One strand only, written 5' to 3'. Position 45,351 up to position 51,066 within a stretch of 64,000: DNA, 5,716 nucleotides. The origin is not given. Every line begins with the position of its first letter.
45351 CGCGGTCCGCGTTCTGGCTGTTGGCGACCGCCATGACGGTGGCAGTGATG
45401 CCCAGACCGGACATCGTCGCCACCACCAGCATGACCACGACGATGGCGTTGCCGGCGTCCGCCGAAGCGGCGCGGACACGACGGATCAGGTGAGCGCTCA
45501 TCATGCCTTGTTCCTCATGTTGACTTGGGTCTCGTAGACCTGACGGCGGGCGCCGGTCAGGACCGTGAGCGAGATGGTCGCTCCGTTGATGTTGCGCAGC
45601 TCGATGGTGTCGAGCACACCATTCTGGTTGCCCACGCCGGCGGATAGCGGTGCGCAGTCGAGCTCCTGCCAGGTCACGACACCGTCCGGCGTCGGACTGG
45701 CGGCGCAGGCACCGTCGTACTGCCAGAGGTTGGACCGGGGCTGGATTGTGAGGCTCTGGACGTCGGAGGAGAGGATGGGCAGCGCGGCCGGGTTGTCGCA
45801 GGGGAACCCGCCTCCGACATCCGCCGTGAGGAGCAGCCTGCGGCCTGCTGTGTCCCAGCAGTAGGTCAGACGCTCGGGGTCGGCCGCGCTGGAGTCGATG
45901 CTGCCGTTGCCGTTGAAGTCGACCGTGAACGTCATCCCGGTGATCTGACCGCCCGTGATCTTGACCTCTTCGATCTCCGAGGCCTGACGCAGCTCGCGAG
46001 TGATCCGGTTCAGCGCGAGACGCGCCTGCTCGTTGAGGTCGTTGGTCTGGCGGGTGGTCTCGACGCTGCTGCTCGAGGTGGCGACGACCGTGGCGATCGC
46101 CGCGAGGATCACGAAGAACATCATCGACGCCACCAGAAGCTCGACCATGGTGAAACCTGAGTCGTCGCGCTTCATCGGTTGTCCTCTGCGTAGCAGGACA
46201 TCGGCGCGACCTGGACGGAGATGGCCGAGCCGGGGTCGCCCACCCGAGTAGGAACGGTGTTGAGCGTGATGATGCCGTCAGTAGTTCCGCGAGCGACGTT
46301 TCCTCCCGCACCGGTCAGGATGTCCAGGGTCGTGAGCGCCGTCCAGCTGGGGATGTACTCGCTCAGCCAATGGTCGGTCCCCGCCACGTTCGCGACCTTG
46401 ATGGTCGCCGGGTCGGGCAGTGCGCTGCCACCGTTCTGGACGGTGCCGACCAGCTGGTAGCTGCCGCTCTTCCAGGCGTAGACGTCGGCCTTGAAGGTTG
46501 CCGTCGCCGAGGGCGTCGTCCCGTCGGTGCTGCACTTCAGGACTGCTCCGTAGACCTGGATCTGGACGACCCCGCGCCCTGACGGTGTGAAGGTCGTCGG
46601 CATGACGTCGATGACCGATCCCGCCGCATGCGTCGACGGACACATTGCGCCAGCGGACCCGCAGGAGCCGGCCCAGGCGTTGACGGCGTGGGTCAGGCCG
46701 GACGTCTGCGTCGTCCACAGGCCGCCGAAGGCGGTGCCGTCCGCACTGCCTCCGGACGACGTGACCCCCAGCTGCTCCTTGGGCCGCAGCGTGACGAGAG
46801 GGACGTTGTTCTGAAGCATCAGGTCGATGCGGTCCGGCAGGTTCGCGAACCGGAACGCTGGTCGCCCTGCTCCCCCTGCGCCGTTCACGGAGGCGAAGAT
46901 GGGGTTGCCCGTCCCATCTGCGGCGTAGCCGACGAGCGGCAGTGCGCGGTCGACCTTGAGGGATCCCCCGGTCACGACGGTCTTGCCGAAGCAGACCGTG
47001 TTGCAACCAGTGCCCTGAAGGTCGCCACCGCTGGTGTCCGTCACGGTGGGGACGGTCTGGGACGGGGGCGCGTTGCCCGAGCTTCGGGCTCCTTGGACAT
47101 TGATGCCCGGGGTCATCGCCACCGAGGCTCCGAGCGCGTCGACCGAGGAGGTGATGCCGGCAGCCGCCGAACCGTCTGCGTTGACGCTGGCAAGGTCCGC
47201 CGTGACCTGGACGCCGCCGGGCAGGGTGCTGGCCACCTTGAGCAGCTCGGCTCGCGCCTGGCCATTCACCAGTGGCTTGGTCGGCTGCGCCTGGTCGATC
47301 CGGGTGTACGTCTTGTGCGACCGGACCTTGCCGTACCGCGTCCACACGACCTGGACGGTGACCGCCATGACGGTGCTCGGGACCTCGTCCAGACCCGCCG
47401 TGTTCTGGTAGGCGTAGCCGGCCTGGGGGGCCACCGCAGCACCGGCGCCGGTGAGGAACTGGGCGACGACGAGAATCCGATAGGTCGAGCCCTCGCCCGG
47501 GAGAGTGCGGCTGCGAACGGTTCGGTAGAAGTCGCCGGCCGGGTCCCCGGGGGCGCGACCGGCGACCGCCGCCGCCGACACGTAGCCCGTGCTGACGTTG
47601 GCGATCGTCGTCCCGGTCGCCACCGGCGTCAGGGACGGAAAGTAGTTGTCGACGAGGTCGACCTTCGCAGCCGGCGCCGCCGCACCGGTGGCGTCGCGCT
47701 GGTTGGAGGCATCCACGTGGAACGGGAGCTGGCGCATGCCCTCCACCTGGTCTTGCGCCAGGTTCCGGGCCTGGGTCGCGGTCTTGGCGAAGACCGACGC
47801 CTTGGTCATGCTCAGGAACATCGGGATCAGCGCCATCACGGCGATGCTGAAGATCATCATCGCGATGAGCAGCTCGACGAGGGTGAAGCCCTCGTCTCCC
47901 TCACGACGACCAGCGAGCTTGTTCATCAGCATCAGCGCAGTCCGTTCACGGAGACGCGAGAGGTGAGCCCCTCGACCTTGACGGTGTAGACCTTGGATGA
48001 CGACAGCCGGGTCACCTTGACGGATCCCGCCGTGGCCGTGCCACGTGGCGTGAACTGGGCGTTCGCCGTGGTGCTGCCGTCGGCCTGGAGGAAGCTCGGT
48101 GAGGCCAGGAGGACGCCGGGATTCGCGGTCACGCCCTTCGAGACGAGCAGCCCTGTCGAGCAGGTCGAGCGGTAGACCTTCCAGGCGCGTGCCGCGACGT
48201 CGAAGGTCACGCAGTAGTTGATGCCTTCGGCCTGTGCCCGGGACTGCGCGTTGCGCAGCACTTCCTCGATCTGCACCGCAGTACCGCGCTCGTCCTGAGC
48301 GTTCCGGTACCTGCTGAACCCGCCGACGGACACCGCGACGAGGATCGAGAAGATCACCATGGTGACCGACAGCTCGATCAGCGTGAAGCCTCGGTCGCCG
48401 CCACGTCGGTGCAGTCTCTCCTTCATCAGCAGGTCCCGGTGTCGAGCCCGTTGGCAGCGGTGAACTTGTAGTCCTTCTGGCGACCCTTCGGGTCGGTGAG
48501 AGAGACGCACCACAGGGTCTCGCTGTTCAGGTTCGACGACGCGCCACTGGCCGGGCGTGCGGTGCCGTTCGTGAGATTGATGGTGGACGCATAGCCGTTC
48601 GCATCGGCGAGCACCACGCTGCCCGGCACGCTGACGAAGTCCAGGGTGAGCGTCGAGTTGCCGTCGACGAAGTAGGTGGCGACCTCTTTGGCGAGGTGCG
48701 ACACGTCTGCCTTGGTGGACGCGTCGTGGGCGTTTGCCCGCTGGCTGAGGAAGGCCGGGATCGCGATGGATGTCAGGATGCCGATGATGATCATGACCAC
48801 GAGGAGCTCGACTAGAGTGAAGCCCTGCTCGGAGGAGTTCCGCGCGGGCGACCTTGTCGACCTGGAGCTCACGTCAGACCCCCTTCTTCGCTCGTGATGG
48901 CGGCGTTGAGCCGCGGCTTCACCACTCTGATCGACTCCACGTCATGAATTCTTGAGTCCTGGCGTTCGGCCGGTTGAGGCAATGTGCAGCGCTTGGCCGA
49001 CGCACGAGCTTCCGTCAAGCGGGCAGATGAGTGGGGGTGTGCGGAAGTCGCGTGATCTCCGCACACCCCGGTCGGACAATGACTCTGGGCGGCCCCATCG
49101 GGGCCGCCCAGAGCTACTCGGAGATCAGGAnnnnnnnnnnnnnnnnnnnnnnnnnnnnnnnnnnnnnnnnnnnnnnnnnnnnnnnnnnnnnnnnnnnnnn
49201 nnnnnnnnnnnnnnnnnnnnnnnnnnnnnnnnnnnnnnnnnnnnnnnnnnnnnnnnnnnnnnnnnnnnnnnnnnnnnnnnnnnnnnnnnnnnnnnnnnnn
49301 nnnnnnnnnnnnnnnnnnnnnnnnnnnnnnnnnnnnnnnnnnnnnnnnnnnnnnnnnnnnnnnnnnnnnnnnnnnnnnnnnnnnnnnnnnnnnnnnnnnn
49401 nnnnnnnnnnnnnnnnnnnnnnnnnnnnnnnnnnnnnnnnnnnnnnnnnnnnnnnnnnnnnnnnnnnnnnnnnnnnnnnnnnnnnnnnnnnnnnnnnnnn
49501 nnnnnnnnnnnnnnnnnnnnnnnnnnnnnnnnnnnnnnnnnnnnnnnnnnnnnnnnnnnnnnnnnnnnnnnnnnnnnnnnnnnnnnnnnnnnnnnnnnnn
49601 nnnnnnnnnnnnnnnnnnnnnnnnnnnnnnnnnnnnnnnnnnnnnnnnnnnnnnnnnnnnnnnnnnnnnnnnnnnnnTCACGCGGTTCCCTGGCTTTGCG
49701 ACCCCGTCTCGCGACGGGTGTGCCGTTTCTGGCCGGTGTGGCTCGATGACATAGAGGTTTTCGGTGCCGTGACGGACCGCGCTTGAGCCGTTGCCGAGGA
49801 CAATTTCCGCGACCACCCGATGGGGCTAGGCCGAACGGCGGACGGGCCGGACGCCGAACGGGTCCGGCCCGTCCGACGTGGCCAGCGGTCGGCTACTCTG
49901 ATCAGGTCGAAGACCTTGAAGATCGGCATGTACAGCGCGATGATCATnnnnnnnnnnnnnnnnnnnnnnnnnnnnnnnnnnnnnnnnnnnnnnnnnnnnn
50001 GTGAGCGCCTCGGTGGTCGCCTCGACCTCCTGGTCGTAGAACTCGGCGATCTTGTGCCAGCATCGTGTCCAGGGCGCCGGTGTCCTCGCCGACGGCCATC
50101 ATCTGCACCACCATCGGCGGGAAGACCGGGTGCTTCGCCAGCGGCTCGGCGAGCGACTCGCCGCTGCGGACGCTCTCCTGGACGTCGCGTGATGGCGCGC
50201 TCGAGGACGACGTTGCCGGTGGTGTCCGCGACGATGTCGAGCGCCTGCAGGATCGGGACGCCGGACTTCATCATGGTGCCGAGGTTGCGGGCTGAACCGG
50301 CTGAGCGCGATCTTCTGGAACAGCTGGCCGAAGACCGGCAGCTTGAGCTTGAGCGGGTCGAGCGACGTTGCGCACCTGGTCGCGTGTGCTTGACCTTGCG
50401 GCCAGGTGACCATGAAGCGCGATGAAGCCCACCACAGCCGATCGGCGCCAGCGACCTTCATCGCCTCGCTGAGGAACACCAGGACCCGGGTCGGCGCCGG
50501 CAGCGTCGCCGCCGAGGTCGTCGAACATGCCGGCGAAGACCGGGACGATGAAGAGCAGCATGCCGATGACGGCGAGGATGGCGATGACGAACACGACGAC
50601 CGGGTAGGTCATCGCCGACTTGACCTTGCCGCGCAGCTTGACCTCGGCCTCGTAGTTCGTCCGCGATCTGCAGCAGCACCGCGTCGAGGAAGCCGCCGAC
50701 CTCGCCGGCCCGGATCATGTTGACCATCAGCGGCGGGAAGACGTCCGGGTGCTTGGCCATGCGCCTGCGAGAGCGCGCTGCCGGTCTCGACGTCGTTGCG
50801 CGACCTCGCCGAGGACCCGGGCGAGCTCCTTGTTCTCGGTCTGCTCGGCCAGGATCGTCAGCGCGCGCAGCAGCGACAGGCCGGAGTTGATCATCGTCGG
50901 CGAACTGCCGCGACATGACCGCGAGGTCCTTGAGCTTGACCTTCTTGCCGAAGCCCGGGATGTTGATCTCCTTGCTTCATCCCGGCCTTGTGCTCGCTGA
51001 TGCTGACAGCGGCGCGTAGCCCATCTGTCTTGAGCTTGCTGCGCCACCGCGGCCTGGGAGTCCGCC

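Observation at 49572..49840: Structured ~270-nt leader of the major pilin gene with a GEMM-I-like (cyclic-dinucleotide riboswitch) core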

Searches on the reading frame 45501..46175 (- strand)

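Call 54: search_protein_families(library=pfam, proteins=[window:45501-46175:-], max_evalue=0.001)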
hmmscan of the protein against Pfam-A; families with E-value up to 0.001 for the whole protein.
window:45501-46175:- (224 aa): 1 family
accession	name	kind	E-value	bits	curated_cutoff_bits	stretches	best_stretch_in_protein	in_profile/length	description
PF07963.17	N_methyl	-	0.00017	21.5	21.2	1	3-27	2-26/27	Prokaryotic N-terminal methylation motif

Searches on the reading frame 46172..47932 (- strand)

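Call 54: search_protein_families(library=pfam, proteins=[window:46172-47932:-], max_evalue=0.001)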
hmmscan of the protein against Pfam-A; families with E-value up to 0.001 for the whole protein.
window:46172-47932:- (586 aa): 1 family
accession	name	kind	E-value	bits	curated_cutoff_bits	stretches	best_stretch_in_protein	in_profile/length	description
PF07963.17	N_methyl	-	3.9e-06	26.7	21.2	1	15-35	6-26/27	Prokaryotic N-terminal methylation motif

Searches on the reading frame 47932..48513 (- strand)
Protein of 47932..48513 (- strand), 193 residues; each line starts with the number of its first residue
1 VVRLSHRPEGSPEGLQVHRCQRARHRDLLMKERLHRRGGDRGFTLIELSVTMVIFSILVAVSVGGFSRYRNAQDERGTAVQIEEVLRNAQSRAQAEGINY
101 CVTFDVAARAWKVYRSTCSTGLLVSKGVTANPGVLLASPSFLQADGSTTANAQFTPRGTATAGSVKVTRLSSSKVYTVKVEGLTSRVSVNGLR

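Call 54: search_protein_families(library=pfam, proteins=[window:47932-48513:-], max_evalue=0.001)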
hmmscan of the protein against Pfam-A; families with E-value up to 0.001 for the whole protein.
window:47932-48513:- (193 aa): 2 families
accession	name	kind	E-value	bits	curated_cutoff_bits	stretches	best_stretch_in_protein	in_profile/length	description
PF07963.17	N_methyl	-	8.5e-08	31.9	21.2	1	40-61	4-25/27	Prokaryotic N-terminal methylation motif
PF12019.13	GspH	-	0.00012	23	21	1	82-182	5-106/108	Type II transport protein GspH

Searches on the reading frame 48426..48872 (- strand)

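Call 54: search_protein_families(library=pfam, proteins=[window:48426-48872:-], max_evalue=0.001)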
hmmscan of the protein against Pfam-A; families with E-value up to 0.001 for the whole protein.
window:48426-48872:- (148 aa): 1 family
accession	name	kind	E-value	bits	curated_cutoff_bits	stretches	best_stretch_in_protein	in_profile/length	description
PF07963.17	N_methyl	-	7.9e-09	35.2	21.2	1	13-38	2-27/27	Prokaryotic N-terminal methylation motif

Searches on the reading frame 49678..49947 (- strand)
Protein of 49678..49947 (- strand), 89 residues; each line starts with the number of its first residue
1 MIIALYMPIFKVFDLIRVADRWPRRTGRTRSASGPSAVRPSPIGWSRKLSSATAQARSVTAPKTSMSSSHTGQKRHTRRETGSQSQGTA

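Call 54: search_protein_families(library=pfam, proteins=[window:49678-49947:-], max_evalue=0.001)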
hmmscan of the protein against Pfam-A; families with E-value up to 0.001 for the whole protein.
window:49678-49947:- (89 aa): 0 families

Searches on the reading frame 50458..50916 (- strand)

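Call 54: search_protein_families(library=pfam, proteins=[window:50458-50916:-], max_evalue=0.001)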
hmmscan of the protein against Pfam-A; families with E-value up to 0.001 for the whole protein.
window:50458-50916:- (152 aa): 1 family
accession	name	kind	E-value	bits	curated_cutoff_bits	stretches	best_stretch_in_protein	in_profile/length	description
PF00482.28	T2SSF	-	2.2e-07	31.3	25.2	1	53-96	52-96/125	Type II secretion system (T2SS), protein F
